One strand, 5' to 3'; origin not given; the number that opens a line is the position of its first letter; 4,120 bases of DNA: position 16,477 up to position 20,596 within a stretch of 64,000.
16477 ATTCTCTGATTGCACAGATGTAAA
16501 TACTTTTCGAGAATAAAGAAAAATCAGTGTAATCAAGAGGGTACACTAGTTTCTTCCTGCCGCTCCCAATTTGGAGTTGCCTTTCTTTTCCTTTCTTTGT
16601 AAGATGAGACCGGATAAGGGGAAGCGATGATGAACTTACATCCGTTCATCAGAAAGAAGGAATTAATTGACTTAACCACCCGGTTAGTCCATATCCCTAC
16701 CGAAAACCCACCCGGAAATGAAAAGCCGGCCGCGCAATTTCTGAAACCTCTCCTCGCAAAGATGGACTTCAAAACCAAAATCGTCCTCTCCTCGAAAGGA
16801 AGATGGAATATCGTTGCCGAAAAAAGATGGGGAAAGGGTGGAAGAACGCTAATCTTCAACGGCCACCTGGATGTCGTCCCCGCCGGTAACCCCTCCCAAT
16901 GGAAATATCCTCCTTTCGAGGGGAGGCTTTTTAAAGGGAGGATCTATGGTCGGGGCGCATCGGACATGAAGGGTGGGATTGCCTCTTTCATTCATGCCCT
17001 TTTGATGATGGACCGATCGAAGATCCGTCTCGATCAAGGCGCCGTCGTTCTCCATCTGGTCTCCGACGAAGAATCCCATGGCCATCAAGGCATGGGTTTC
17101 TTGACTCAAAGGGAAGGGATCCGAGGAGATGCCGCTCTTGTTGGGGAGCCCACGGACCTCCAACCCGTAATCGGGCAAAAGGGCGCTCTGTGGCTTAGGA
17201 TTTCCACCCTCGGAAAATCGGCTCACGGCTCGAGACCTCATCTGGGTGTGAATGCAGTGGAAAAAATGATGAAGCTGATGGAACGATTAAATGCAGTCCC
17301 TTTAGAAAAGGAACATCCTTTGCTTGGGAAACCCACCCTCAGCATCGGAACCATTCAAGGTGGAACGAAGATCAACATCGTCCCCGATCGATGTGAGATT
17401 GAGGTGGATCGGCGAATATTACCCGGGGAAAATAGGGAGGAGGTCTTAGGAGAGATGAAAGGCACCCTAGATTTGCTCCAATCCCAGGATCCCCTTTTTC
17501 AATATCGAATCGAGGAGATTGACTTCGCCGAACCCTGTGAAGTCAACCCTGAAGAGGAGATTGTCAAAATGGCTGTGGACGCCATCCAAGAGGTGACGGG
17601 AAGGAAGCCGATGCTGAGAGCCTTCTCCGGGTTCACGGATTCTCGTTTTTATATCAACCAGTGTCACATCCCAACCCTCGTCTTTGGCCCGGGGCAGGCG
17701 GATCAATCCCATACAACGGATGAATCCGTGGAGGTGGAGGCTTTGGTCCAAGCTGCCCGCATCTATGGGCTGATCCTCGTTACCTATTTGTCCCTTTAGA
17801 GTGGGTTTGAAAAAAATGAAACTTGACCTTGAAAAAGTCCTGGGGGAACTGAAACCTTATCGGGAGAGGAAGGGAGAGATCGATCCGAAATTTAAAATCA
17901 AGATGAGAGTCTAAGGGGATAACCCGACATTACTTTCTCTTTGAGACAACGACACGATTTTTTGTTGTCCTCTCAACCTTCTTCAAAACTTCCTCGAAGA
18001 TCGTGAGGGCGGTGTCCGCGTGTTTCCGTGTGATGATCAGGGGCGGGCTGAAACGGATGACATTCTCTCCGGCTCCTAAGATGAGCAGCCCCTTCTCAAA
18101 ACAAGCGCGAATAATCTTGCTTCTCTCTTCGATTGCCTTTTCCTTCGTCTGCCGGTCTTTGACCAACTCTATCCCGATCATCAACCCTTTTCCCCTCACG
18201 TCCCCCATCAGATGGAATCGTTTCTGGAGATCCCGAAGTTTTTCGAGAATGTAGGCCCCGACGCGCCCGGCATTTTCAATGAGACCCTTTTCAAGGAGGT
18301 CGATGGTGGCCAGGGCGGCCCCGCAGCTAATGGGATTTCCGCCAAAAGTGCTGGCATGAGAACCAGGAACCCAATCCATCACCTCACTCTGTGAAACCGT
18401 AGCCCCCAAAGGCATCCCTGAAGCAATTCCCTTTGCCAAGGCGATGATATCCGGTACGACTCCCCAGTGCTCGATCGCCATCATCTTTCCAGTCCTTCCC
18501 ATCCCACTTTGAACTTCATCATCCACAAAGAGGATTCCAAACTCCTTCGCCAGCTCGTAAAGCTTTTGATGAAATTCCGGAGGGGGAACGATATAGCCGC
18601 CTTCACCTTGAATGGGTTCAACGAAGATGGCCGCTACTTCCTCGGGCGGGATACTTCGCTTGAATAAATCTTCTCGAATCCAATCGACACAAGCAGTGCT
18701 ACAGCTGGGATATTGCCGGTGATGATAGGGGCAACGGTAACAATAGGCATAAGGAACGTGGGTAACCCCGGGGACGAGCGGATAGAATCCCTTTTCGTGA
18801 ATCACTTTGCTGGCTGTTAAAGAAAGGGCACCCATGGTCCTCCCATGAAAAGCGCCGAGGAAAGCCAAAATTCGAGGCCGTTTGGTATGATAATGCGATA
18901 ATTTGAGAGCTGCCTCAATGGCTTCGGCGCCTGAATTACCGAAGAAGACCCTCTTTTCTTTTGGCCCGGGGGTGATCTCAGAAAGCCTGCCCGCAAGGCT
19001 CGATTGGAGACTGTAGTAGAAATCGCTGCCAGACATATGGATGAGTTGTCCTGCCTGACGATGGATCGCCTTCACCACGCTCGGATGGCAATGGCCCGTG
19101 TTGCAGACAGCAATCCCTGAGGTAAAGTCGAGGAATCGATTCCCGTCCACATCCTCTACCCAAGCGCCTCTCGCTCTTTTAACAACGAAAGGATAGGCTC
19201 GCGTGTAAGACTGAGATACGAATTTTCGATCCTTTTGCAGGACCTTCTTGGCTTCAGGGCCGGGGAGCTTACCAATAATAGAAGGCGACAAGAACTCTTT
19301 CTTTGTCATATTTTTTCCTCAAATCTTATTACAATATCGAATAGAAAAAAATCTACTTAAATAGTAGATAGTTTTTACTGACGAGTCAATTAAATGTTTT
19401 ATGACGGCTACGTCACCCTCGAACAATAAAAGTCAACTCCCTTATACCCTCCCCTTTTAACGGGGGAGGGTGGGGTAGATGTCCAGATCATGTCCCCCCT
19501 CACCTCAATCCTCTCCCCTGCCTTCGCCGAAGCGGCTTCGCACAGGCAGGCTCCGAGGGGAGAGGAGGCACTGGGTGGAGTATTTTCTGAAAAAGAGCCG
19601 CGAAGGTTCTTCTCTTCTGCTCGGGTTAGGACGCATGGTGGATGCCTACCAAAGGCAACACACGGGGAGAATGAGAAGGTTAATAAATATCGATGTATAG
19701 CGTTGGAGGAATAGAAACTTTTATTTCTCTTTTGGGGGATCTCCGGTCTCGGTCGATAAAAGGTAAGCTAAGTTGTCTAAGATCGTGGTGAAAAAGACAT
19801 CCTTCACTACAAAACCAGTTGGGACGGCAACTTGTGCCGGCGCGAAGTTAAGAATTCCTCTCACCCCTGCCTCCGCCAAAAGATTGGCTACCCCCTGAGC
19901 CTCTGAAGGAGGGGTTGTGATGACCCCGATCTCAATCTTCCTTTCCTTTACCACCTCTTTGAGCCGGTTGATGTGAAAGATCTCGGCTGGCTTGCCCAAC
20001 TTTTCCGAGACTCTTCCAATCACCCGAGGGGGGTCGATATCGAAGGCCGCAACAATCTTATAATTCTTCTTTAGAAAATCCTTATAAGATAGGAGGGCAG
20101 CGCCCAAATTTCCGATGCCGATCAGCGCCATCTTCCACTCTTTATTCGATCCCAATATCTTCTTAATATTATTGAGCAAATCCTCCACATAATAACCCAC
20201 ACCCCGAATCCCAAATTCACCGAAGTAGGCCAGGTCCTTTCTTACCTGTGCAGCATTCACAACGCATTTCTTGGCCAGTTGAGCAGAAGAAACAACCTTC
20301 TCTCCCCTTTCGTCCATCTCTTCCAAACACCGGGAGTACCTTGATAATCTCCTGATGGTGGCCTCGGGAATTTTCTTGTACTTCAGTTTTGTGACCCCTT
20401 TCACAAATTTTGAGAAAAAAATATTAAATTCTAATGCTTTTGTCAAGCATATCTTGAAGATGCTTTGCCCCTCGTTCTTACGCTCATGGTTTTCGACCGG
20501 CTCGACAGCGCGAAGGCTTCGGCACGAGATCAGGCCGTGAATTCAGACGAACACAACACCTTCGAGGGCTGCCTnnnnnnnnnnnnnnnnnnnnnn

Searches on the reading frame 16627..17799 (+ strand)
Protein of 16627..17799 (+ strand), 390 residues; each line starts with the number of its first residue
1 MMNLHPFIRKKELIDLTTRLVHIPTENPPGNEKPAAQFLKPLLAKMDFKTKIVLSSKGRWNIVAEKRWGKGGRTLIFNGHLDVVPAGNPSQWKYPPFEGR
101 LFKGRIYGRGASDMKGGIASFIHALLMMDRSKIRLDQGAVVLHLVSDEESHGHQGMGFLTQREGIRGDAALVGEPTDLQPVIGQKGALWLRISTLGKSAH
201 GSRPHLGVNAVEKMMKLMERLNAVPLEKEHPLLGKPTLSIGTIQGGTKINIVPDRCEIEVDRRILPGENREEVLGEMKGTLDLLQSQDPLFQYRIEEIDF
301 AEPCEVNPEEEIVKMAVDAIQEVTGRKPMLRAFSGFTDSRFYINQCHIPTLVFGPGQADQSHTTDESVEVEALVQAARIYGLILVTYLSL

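Call 6: search_protein_families(library=pfam, proteins=[window:16627-17799:+], max_evalue=0.01)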
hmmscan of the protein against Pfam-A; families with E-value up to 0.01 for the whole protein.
window:16627-17799:+ (390 aa): 3 families
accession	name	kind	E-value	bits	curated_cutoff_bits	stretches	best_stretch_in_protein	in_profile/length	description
PF01546.33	Peptidase_M20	-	7e-38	131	24.6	1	76-384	1-204/206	Peptidase family M20/M25/M40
PF07687.19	M20_dimer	-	5.9e-25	87.7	21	1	182-282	1-100/107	Peptidase dimerisation domain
PF04389.22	Peptidase_M28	-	0.0026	18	21.3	1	61-152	1-69/193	Peptidase family M28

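Call 7: search_protein_families(library=ncbifam, proteins=[window:16627-17799:+], max_evalue=0.01)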
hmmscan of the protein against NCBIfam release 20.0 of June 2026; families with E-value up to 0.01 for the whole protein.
window:16627-17799:+ (390 aa): 55 families (the best 25 are shown)
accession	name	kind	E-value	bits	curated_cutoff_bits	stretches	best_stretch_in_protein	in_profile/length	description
TIGR01910.1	DapE-ArgE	subfamily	4.1e-93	312.6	217.6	1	14-378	1-372/373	ArgE/DapE family deacylase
NF006399.0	PRK08651.1-2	equivalog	8.8e-76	255.5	381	2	11-224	4-216/405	succinyl-diaminopimelate desuccinylase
NF006400.0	PRK08651.1-3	equivalog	5.3e-72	242.8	374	1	15-381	14-400/410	succinyl-diaminopimelate desuccinylase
NF009555.0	PRK13004.1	equivalog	3.5e-69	233.6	321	1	9-388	13-396/399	YgeY family selenium metabolism-linked hydrolase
NF006365.0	PRK08588.1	subfamily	1e-68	232.4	289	1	9-389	5-382/383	succinyl-diaminopimelate desuccinylase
NF005373.0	PRK06915.1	equivalog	3.1e-64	217.5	428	1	57-387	78-417/422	peptidase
NF009558.0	PRK13013.1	equivalog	2.1e-62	211.2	428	1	9-388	14-424/429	acetylornithine deacetylase/succinyl-diaminopimelate desuccinylase family protein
TIGR01892.1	AcOrn-deacetyl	equivalog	1.1e-59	202.3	297.7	1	34-377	19-358/365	acetylornithine deacetylase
NF009557.0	PRK13009.1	equivalog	3.7e-59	200.8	284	1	12-388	4-375/377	succinyl-diaminopimelate desuccinylase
NF005306.0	PRK06837.1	subfamily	3.5e-58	197.4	376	1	48-383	72-417/427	ArgE/DapE family deacylase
TIGR03526.1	selenium_YgeY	hypoth_equivalog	4.2e-58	197.1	321.5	1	10-388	12-394/395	YgeY family selenium metabolism-linked hydrolase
NF006398.0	PRK08651.1-1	equivalog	1.2e-56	192.5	439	1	10-385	11-397/403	succinyl-diaminopimelate desuccinylase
NF005710.0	PRK07522.1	subfamily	4.1e-54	184.2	412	1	11-379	8-380/391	acetylornithine deacetylase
NF003474.0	PRK05111.1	equivalog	1.2e-51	175.8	460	1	37-379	37-372/383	acetylornithine deacetylase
NF010589.0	PRK13983.1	equivalog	1.3e-49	169.2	333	1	10-385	13-407/409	M20 family metallo-hydrolase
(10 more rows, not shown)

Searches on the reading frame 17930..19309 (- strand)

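Call 6: search_protein_families(library=pfam, proteins=[window:17930-19309:-], max_evalue=0.01)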
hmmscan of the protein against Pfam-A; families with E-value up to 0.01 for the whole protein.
window:17930-19309:- (459 aa): 1 family
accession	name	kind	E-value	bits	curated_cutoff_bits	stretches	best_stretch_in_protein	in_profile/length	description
PF00202.27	Aminotran_3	-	8e-124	413.8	30.5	1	38-442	8-403/403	Aminotransferase class-III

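Call 7: search_protein_families(library=ncbifam, proteins=[window:17930-19309:-], max_evalue=0.01)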
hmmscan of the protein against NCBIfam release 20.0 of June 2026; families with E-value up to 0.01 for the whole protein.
window:17930-19309:- (459 aa): 69 families (the best 25 are shown)
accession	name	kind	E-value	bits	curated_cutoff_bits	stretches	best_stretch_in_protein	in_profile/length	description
NF004426.0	PRK05769.1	equivalog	3.7e-195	648.9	552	1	8-445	5-440/441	acetyl ornithine aminotransferase family protein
NF005993.0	PRK08117.1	subfamily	1.8e-150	501.4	574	1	21-446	6-431/433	aspartate aminotransferase family protein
NF006228.0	PRK08360.1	equivalog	5.6e-139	463.6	608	1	20-450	3-432/443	aspartate aminotransferase family protein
NF006368.0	PRK08593.1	equivalog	1.4e-120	403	570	1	20-451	6-438/448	aspartate aminotransferase family protein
NF005376.0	PRK06918.1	equivalog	6.2e-117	390.7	676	1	14-447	11-446/451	4-aminobutyrate--2-oxoglutarate transaminase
NF004714.0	PRK06058.1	subfamily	1.4e-116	389.8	639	1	11-444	14-446/447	4-aminobutyrate--2-oxoglutarate transaminase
TIGR00700.1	GABAtrnsam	equivalog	3.1e-116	388.4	506.65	1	25-443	1-419/420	4-aminobutyrate--2-oxoglutarate transaminase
NF004171.0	PRK05639.1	equivalog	9.2e-113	377.5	639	1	9-450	4-449/457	alanine/serine racemase family protein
NF045634.1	LeuMetRace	equivalog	6.8e-112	374.3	800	1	21-447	4-429/432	leucine/methionine racemase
TIGR00707.1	argD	subfamily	1.3e-110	369.8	410.05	1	33-442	4-380/381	acetylornithine/succinylornithine family transaminase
NF002874.0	PRK03244.1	equivalog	2.7e-107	359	457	1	29-446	16-396/399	acetylornithine transaminase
NF002797.0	PRK02936.1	equivalog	5.5e-103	344.7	496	2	222-446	165-381/385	acetylornithine transaminase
NF002325.0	PRK01278.1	subfamily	9.5e-99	330.7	372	2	216-449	168-393/395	acetylornithine transaminase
NF005692.0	PRK07495.1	equivalog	1.4e-97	327.1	724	1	41-446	24-423/425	4-aminobutyrate--2-oxoglutarate transaminase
NF005985.0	PRK08088.1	equivalog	4.3e-92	309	713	1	21-445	5-424/426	4-aminobutyrate--2-oxoglutarate transaminase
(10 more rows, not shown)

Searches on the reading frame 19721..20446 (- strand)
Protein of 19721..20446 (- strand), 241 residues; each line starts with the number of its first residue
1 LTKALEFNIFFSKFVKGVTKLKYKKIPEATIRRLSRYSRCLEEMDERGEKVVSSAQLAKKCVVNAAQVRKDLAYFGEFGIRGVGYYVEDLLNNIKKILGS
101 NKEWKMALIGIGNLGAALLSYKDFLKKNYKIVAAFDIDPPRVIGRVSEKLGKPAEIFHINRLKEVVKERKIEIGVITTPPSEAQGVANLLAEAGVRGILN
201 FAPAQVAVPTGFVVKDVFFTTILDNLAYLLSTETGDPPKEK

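Call 6: search_protein_families(library=pfam, proteins=[window:19721-20446:-], max_evalue=0.01)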
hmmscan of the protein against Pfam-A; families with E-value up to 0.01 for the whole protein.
window:19721-20446:- (241 aa): 3 families
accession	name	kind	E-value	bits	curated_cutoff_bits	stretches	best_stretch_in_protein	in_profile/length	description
PF06971.19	Put_DNA-bind_N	-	6.2e-21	74.7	27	1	25-72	1-48/49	Putative DNA-binding protein N-terminus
PF02629.25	CoA_binding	-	6.2e-18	65.8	22.3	1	101-203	1-96/97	CoA binding domain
PF01408.29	GFO_IDH_MocA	-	0.0016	19.5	24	1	105-195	2-87/120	Oxidoreductase family, NAD-binding Rossmann fold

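Call 7: search_protein_families(library=ncbifam, proteins=[window:19721-20446:-], max_evalue=0.01)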
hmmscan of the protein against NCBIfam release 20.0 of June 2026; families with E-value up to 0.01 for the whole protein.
window:19721-20446:- (241 aa): 9 families
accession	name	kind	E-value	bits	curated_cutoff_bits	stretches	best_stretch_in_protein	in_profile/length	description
NF003993.0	PRK05472.2-2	equivalog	2.9e-81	272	217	1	21-233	1-208/212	redox-sensing transcriptional repressor Rex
NF003995.0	PRK05472.2-4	subfamily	5.5e-73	245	126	1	23-233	3-208/213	redox-sensing transcriptional repressor Rex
NF003992.0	PRK05472.2-1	equivalog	2.1e-63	213.8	226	1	21-229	16-219/249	redox-sensing transcriptional repressor Rex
NF003994.0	PRK05472.2-3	equivalog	1.8e-56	190.9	130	1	21-228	4-206/217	redox-sensing transcriptional repressor Rex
NF003990.0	PRK05472.1-4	equivalog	1.9e-56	191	233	1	22-233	3-209/214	redox-sensing transcriptional repressor Rex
NF003989.0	PRK05472.1-3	equivalog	4.5e-56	190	177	1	22-232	4-209/215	redox-sensing transcriptional repressor Rex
NF003996.0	PRK05472.2-5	equivalog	1.1e-54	185.5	138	1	26-232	2-201/209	redox-sensing transcriptional repressor Rex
NF003988.0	PRK05472.1-1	equivalog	3.7e-46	157.8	321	1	23-233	4-211/214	redox-sensing transcriptional repressor Rex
NF003991.0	PRK05472.1-5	equivalog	2.2e-43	148.6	198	1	24-230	5-206/211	redox-sensing transcriptional repressor Rex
